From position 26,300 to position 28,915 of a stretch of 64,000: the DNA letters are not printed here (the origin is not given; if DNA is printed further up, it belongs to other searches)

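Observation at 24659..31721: Uncharacterised six-gene envelope glycosylation cluster appended directly to kdsB-pyrG-lptC-lptA-lptB-rpoN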

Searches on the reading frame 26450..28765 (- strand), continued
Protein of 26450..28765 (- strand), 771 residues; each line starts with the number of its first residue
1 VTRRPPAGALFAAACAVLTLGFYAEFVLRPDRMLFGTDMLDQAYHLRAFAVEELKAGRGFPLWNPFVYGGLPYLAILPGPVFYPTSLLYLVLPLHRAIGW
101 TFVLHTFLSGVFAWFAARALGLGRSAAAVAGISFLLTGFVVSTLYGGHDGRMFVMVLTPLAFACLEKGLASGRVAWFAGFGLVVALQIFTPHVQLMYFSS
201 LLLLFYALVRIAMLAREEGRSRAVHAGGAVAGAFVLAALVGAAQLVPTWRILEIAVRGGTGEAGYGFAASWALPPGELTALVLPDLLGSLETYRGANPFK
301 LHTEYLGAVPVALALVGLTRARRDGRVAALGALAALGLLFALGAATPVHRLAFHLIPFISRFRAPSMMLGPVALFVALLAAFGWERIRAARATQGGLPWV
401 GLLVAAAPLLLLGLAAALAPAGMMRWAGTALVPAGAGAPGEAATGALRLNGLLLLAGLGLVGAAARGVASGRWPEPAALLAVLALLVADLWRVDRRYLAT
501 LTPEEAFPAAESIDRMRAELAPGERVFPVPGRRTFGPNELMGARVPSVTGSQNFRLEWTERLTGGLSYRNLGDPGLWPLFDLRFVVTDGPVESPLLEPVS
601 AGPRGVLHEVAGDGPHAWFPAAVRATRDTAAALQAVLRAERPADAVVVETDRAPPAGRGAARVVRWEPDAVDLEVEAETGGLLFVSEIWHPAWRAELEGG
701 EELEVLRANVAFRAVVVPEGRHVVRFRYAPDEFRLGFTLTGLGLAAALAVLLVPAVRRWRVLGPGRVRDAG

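Call 19: find_related_loci(query=A1, collection=genome_contigs, flank=10000)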
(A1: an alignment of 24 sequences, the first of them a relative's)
Query A1 (771 aa) in genome_contigs; peptide patterns used: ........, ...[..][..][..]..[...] (x = any residue, [..] = any of these).
557 stretches matched a pattern; 519 encode a relative of the query (tblastn E <= 1e-3); the best 80 are kept; 80 distinct loci.
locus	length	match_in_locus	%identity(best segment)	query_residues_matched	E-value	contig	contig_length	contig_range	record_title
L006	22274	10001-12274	66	4-758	0e+0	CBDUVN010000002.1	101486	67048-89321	MAG TPA_asm: uncultured bacterium isolate SRR21487738_binner123_Refined_62 genome assembly, contig: ERZ25083882.7, whole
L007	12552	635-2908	66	4-758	0e+0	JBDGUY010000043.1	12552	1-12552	MAG: Gemmatimonadota bacterium isolate M3-10_Bin_137 M3-10_Bin_137_scaffold_16332, whole genome shotgun sequence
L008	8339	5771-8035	66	1-752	0e+0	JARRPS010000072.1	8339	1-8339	MAG: Gemmatimonadota bacterium isolate Spart_182_MAG scaffold_4292, whole genome shotgun sequence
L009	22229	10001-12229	65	1-737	0e+0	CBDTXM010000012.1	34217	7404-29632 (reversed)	MAG TPA_asm: uncultured bacterium isolate ERR2431956_binner123_Refined_47 genome assembly, contig: ERZ23880148.141, whol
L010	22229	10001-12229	65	1-737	0e+0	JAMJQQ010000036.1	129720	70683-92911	MAG: Candidatus Carthagonibacter metallireducens isolate Bin_S162_005 Contig_S162_437613, whole genome shotgun sequence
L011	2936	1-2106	66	54-752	0e+0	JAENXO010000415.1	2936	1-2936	MAG: Gemmatimonadetes bacterium isolate 14_8_m_bin36 k141_1160345_length_2936_cov_44.0698, whole genome shotgun sequence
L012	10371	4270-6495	65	1-737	0e+0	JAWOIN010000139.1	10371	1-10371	MAG: Gemmatimonadota bacterium isolate CWP5-2.bin.36 k191_2738844, whole genome shotgun sequence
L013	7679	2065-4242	61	2-763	0e+0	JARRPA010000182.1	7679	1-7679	MAG: Gemmatimonadota bacterium isolate Spart_164_MAG scaffold_2674, whole genome shotgun sequence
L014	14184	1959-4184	62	8-748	0e+0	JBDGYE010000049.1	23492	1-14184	MAG: Gemmatimonadota bacterium isolate M3-30_Bin_363 M3-30_Bin_363_scaffold_5843, whole genome shotgun sequence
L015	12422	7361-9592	57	22-768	0e+0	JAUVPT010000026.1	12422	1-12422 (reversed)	MAG: Gemmatimonadota bacterium isolate CSMAG_669 CSMAG_669_k127_15569332_length_12422_cov_15.5623, whole genome shotgun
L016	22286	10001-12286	59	3-760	0e+0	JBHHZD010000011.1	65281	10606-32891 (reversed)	MAG: Gemmatimonadota bacterium isolate Maj_1_bin.60 NODE_90_length_65281_cov_9.606185, whole genome shotgun sequence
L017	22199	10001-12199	60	22-752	0e+0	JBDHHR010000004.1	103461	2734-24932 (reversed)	MAG: Gemmatimonadota bacterium isolate M8-62_Bin_238 M8-62_Bin_238_scaffold_218, whole genome shotgun sequence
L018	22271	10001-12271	56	12-771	0e+0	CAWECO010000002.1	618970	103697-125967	MAG: uncultured Gemmatimonadales bacterium isolate MFD03551.bin.2.55 genome assembly, contig: contig_16246, whole genome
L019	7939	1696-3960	57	12-769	0e+0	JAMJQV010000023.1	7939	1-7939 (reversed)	MAG: Gemmatimonadota bacterium isolate Bin_S43_056 Contig_S43_422809, whole genome shotgun sequence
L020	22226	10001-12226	58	10-753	0e+0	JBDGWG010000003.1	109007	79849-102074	MAG: Gemmatimonadota bacterium isolate M3-2_Bin_396 M3-2_Bin_396_scaffold_246, whole genome shotgun sequence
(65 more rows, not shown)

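Call 23: search_protein_families(library=pfam, proteins=[L003:6435-8039:+, L001:6293-8005:+], max_evalue=1)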
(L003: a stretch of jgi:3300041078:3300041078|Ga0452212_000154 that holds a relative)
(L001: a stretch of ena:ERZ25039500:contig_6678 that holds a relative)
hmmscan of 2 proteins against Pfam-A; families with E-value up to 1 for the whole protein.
L003:6435-8039:+ (534 aa): 3 families
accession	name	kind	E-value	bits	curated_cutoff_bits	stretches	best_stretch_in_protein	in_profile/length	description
PF03901.23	Glyco_transf_22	-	0.027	14.1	23.8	1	308-407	274-365/414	Alg9-like mannosyltransferase family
PF13567.11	DUF4131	-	0.029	14.5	31.6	1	196-258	13-70/165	Domain of unknown function (DUF4131)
PF20604.3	DUF6798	-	0.23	11.7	26.9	1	424-454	4-35/61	Domain of unknown function (DUF6798)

L001:6293-8005:+ (570 aa): 3 families
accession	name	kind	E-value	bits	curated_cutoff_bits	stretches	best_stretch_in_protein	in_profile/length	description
PF13231.12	PMT_2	-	0.015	16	26.1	1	100-218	26-150/160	Dolichyl-phosphate-mannose-protein mannosyltransferase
PF20604.3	DUF6798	-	0.067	13.4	26.9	1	442-472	4-35/61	Domain of unknown function (DUF6798)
PF12693.12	GspL_C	-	0.38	11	29.6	1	203-239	5-41/158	GspL periplasmic domain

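Call 26: predict_structure(alignment_id=A1)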
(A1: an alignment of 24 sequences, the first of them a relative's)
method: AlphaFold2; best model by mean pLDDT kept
length: 771 residues; sequences in the alignment: 24
mean_pLDDT: 86.5   pTM: 0.88
mean pLDDT of the five models: 86.5, 85.5, 85.3, 83.6, 83.6
residues with pLDDT >= 90: 396; 70-90: 305; 50-70: 56; < 50: 14
segments of 3 or more residues with pLDDT < 50: 1-4, 78-80, 766-771
pLDDT, mean of each block of 10 residues (from residue 1): 63 96 93 83 81 83 72 57 74 89 92 97 96 83 61 90 97 95 88 82 96 95 96 96 84 71 72 83 80 67 81 94 91 95 88 83 81 96 95 86 93 95 87 72 88 93 93 92 92 83 85 90 88 82 81 76 85 86 91 88 90 85 94 90 91 94 89 96 94 93 95 96 93 90 94 84 55 33
secondary structure, 60 per line:
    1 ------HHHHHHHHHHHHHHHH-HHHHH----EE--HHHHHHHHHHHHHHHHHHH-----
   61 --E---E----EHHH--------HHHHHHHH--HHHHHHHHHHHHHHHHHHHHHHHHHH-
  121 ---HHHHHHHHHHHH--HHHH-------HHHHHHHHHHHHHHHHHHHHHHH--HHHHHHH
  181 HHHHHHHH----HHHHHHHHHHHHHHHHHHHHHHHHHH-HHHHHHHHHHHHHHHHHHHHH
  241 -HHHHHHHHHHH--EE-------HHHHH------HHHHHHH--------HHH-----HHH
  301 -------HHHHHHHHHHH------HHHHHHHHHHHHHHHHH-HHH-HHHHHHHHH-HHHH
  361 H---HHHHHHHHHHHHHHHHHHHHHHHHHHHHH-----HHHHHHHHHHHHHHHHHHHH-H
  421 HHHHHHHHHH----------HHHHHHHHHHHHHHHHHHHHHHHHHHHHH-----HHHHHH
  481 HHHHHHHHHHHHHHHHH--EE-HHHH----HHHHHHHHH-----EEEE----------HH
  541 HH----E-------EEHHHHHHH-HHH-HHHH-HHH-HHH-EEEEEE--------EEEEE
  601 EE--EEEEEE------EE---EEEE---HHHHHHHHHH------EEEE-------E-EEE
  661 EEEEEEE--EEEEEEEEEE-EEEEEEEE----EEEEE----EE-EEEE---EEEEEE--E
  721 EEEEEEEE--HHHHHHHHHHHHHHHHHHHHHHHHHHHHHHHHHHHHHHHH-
elements in order (helices of 4 or more, strands of 3 or more residues): H7-22 H24-28 H37-55 H84-91 H94-119 H124-135 H138-141 H149-171 H174-188 H193-218 H220-240 H242-252 H264-268 H275-281 H308-318 H325-341 H347-355 H357-361 H365-393 H399-418 H420-430 H441-469 H475-497 H503-506 H511-519 E525-528 H539-542 H557-563 H569-572 E582-587 E596-602 E605-610 E622-625 H629-638 E645-648 E658-667 E670-679 E681-688 E693-697 E705-708 E712-717 E720-728 H731-770

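Call 28: search_solved_structures(query=A1, max_evalue=1)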
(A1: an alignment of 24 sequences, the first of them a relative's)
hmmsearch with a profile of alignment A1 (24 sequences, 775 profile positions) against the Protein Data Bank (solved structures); distinct sequences matched with E-value up to 1: 0.

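Call 29: fold_search(model_id=the predicted structure, library=pdb)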
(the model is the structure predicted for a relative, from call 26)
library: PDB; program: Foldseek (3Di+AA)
matches with E <= 10: 472; with E <= 0.001: 23
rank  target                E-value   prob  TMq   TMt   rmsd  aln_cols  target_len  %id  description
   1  6w98_A                3.5e-09  1.00  0.46  0.29  19.6       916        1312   14  Single-Particle Cryo-EM Structure of Arabinofuranosyltransferase AftD from Mycobacteria (released 2020-05-13)
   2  6wby                  1.3e-08  1.00  0.43  0.28  20.5       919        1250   14  Single-Particle Cryo-EM Structure of Arabinofuranosyltransferase AftD from Mycobacteria, Mutant R1389S Class 2 (released 2020-05-13)
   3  6wbx                  1.0e-07  1.00  0.38  0.25  22.0       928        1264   14  Single-Particle Cryo-EM Structure of Arabinofuranosyltransferase AftD from Mycobacteria, Mutant R1389S Class 1 (released 2020-05-13)
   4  5f15                  3.8e-07  1.00  0.40  0.52   8.9       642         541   16  Crystal Structure of ArnT from Cupriavidus metallidurans bound to Undecaprenyl phosphate (released 2016-02-17)
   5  5ezm                  3.9e-07  1.00  0.40  0.53   9.2       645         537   15  Crystal Structure of ArnT from Cupriavidus metallidurans in the apo state (released 2016-02-17)
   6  6s7t_A                3.8e-06  1.00  0.35  0.38  14.4       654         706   11  Cryo-EM structure of human oligosaccharyltransferase complex OST-B (released 2019-12-18)
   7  7bvc_B                4.0e-06  1.00  0.33  0.26  20.1       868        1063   13  Cryo-EM structure of Mycobacterium smegmatis arabinosyltransferase EmbA-EmbB-AcpM2 in complex with ethambutol (released 2020-04-29)
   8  8age_A                8.3e-06  1.00  0.43  0.50  11.6       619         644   11  Structure of yeast oligosaccharylransferase complex with acceptor peptide bound (released 2022-12-07)
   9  5ogl_A                9.4e-06  1.00  0.37  0.39  12.1       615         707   10  Structure of bacterial oligosaccharyltransferase PglB in complex with an acceptor peptide and an lipid-linked oligosac (released 2017-10-25)
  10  6gxc_A                1.3e-05  1.00  0.37  0.40  11.7       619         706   10  Bacterial oligosaccharyltransferase PglB in complex with an inhibitory peptide and a reactive lipid-linked oligosaccha (released 2018-11-14)
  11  9n9j_I                1.4e-05  1.00  0.36  0.39  14.0       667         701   11  Structure of a GRP94 folding intermediate engaged with a CCDC134- and FKBP11-bound secretory translocon (released 2025-11-19)
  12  7bx8_A                2.2e-05  1.00  0.29  0.23  19.4       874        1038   12  Mycobacterium smegmatis arabinosyltransferase complex EmbB2-AcpM2 in symmetric "resting state" (released 2020-05-27)
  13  8b6l_I                2.8e-05  1.00  0.37  0.41  18.2       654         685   12  Subtomogram average of the human Sec61-TRAP-OSTA-translocon (released 2022-12-07)
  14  6ezn_F                3.4e-05  1.00  0.41  0.48  13.8       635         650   11  Cryo-EM structure of the yeast oligosaccharyltransferase (OST) complex (released 2018-01-17)
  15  8agb_A                3.9e-05  1.00  0.40  0.47  13.0       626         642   10  Structure of yeast oligosaccharylransferase complex with lipid-linked oligosaccharide bound (released 2022-12-07)
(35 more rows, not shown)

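Call 51: search_protein_representatives(alignment_id=A1)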
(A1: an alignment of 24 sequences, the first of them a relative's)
Query: 24 sequences, 775 profile positions. Proteins with E-value up to 0.001 (for the whole library): 71501; up to 1e-10: 44301; up to 1e-30: 10761. The best 150 are listed.
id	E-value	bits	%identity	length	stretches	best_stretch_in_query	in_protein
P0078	0.0e+00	1187.4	-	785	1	11-769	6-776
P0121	9.3e-297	1002.8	-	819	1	10-761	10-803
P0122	9.0e-243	824.3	-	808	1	16-766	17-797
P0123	6.2e-220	748.8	-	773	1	40-770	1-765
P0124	1.9e-213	727.3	-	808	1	11-765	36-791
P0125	3.9e-192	656.9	-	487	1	291-766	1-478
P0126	2.4e-149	515.4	-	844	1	24-766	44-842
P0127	3.8e-147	508.1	-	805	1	17-768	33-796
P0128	1.7e-143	496.0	-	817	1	18-765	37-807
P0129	2.0e-141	489.1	-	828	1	14-771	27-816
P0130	1.0e-139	483.5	-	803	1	22-768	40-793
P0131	1.3e-135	470.0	-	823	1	6-768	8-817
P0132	2.7e-135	468.9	-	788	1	23-767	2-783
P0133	4.8e-134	464.8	-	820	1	15-770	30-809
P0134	9.2e-134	463.8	-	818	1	11-771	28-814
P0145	9.3e-126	437.4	-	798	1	15-764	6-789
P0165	1.2e-116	407.3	-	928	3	14-432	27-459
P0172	1.6e-115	403.5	-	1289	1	17-762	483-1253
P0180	5.6e-113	395.1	-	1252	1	16-767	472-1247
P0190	4.0e-111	389.0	-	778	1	14-761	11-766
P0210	3.0e-105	369.5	-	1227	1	15-769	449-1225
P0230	5.3e-101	355.5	-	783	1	24-765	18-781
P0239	7.9e-100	351.6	-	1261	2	15-770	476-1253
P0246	1.5e-98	347.4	-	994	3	14-395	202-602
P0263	1.4e-95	337.6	-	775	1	20-766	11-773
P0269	5.5e-95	335.6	-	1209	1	11-770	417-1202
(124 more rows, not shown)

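Call 52: list_cluster_members(proteins=[P0122, P0124, P0126, P0127, P0131, P0145, P0172, P0190, P0230, P0263])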
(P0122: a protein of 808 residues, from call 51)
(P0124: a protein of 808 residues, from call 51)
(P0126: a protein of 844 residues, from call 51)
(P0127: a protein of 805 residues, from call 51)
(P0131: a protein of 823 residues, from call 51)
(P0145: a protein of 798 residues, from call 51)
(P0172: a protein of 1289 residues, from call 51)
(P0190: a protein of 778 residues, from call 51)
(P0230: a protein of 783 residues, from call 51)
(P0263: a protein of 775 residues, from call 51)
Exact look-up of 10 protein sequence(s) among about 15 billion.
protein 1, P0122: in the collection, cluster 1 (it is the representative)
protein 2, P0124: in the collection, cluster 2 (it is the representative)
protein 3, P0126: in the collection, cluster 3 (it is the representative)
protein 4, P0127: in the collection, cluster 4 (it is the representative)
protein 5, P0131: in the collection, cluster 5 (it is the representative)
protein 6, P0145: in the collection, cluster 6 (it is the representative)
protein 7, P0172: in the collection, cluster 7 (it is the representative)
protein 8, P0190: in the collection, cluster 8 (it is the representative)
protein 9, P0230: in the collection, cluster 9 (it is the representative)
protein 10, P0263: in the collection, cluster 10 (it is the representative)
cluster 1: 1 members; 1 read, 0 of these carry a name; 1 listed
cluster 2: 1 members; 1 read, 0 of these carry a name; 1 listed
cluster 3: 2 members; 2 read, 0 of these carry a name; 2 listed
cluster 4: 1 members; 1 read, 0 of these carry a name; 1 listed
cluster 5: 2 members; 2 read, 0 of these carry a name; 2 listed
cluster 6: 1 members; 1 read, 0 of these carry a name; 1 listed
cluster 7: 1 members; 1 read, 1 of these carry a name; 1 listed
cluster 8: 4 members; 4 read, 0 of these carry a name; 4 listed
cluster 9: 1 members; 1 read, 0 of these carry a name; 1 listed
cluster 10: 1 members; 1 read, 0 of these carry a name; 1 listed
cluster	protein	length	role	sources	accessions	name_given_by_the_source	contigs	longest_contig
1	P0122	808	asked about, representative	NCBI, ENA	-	-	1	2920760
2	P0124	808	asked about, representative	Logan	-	-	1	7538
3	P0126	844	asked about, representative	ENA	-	-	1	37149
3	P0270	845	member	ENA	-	-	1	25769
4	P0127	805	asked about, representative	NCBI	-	-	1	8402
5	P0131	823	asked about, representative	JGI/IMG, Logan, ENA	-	-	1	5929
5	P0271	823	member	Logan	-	-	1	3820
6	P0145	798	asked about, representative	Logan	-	-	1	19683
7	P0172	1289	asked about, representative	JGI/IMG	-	hypothetical protein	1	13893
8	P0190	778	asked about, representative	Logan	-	-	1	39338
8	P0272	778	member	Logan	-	-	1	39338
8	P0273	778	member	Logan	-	-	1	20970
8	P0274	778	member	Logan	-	-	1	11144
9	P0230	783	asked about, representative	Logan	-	-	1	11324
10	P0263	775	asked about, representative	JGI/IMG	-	-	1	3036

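Call 53: find_encoding_contigs(protein=P0126, flank=8000, max_places=1)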
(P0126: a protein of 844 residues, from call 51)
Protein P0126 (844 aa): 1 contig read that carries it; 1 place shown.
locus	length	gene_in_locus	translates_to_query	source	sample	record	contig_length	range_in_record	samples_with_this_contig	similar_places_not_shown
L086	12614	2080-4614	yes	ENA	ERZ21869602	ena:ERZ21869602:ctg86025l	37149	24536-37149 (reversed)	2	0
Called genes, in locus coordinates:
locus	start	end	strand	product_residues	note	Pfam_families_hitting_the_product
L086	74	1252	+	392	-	PF13477:Glyco_trans_4_2 (weak), PF13439:Glyco_transf_4, PF13579:Glyco_trans_4_4, PF20706:GT4-conflict, PF00534:Glycos_transf_1, PF13692:Glyco_trans_1_4, PF13524:Glyco_trans_1_2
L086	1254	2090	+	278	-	-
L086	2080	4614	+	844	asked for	PF09586:YfhO (faint)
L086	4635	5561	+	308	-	PF03706:LPG_synthase_TM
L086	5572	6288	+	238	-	PF00535:Glycos_transf_2, PF13641:Glyco_tranf_2_3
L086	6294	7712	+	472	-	PF13727:CoA_binding_3 (weak), PF02397:Bac_transf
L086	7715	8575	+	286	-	PF00929:RNase_T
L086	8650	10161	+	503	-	PF06347:SH3_4 (weak), PF08239:SH3_3, PF13505:OMP_b-brl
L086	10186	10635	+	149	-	-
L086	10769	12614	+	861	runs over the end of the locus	PF19864:Radical_SAM_N2, PF04055:Radical_SAM, PF10105:DUF2344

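Call 54: find_encoding_contigs(protein=P0190, flank=8000, max_places=1)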
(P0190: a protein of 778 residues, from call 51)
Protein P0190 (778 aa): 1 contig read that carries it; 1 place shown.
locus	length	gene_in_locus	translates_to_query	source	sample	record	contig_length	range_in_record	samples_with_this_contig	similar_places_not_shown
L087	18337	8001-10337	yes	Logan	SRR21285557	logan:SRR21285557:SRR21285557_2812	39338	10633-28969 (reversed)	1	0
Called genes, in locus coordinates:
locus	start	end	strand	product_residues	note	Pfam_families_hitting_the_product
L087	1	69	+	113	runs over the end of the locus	PF10066:DUF2304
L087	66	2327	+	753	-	PF13231:PMT_2, PF13432:TPR_16 (faint), PF13174:TPR_6 (faint), PF07719:TPR_2 (faint), PF13428:TPR_14 (faint)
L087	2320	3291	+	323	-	PF00535:Glycos_transf_2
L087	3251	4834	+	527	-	PF13231:PMT_2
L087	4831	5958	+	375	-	PF08323:Glyco_transf_5 (faint), PF13439:Glyco_transf_4, PF13477:Glyco_trans_4_2, PF13579:Glyco_trans_4_4, PF00534:Glycos_transf_1, PF13692:Glyco_trans_1_4, PF13524:Glyco_trans_1_2 (weak)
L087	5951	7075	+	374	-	PF02350:Epimerase_2, PF13579:Glyco_trans_4_4 (weak), PF13439:Glyco_transf_4 (faint)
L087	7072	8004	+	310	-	PF03706:LPG_synthase_TM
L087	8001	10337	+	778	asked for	PF09586:YfhO (faint)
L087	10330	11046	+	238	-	PF00535:Glycos_transf_2, PF13641:Glyco_tranf_2_3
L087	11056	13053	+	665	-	PF00535:Glycos_transf_2, PF13641:Glyco_tranf_2_3, PF13632:Glyco_trans_2_3 (weak), PF13727:CoA_binding_3, PF02397:Bac_transf (weak)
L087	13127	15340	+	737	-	PF08450:SGL (faint), PF07494:Reg_prop (faint)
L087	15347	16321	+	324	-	PF01073:3Beta_HSD, PF01370:Epimerase, PF02719:Polysacc_synt_2, PF04321:RmlD_sub_bind, PF05368:NmrA (weak), PF16363:GDP_Man_Dehyd, PF13460:NAD_binding_10, PF07993:NAD_binding_4, +1 more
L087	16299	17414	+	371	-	PF01041:DegT_DnrJ_EryC1, PF00155:Aminotran_1_2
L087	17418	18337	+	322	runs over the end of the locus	-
